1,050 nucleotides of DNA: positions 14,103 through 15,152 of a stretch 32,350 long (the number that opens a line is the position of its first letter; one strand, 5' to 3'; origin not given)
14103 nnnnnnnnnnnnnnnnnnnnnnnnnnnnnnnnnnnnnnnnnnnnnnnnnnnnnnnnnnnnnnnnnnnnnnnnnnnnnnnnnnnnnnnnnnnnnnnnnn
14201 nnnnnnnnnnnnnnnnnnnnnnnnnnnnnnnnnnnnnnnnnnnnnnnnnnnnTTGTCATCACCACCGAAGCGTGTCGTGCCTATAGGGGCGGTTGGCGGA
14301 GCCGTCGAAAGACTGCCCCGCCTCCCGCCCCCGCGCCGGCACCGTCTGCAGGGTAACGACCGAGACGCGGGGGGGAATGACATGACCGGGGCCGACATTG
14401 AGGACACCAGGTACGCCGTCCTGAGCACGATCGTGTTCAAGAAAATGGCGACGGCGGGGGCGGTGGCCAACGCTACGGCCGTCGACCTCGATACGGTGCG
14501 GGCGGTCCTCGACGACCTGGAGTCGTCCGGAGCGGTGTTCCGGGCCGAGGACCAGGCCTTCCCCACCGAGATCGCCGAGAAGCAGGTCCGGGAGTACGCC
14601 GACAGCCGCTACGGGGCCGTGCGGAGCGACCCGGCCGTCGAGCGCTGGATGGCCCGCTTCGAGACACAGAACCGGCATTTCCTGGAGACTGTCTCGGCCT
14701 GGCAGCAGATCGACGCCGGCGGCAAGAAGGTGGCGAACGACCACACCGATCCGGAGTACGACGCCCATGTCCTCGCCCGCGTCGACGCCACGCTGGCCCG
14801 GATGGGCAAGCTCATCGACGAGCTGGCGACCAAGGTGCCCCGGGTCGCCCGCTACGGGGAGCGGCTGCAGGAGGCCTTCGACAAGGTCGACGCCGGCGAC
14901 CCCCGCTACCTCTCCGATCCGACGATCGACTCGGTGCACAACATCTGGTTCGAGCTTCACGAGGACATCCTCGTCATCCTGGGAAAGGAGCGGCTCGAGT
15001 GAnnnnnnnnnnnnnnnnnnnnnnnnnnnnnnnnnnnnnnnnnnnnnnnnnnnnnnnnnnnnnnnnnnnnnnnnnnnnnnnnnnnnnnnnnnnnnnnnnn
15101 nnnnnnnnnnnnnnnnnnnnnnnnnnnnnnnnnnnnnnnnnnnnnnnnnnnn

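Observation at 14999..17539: The PPDK-like enzyme keeps its ATP-grasp and phosphohistidine domains but has lost the catalytic motifs of the PEP/pyruvate domain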

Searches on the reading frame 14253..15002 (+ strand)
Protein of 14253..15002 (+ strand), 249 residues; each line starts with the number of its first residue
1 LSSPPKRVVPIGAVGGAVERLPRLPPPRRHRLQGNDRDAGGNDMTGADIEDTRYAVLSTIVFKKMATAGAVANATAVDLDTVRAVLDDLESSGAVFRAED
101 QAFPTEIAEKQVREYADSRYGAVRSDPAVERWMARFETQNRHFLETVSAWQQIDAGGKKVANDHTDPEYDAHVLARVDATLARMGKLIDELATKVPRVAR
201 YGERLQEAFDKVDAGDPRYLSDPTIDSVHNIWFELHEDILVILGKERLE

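Call 6: search_protein_families(library=pfam, proteins=[window:14253-15002:+], max_evalue=0.001)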
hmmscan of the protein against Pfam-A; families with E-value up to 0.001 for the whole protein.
window:14253-15002:+ (249 aa): 0 families

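Call 13: search_protein_families(library=ncbifam, proteins=[window:14253-15002:+], max_evalue=0.01)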
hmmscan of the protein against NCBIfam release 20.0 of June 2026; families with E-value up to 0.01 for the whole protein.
window:14253-15002:+ (249 aa): 0 families

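Call 37: search_solved_structures(query=A3, max_evalue=10)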
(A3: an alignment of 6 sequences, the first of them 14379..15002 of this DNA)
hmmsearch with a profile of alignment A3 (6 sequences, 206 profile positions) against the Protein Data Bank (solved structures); distinct sequences matched with E-value up to 10: 16.
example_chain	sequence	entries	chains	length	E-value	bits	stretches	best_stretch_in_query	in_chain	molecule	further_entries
7tbi_X1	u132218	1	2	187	0.11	15.8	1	84-141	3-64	Nsp1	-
5k7v_A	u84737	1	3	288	0.11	15.8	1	116-171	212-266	Designed protein HR00C3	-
8qad_A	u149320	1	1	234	0.15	15.3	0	134-173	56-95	sc-apCC-6-LLIA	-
6pcp_A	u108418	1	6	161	0.18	15.1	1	7-56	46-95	MarR family transcriptional regulator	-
1bja_A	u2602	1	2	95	0.2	14.9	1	4-78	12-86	TRANSCRIPTION REGULATORY PROTEIN MOTA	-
1i1s_A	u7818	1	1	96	0.21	14.9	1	4-78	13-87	MOTA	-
6pco_A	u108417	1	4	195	0.3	14.4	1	7-56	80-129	MarR-family transcriptional regulator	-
6k4y_M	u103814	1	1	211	0.36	14.1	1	4-79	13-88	Middle transcription regulatory protein motA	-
6kf4_G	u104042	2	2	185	0.6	13.4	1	8-51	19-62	Transcription factor E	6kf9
7wdq_A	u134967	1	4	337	0.77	13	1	25-94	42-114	SAM-dependent MTHB methyltransferase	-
7wdw_A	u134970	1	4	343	0.8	13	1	25-94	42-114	DSYB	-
2d1h_A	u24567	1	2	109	1.1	12.5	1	6-57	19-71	109aa long hypothetical transcriptional regulator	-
5eka_A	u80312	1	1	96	1.1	12.5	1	22-71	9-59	DNA-binding protein HU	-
6vfh_B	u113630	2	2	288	1.3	12.2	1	116-167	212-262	T33_dn10B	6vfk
6ys8_G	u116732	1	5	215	1.6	12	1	19-101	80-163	GldL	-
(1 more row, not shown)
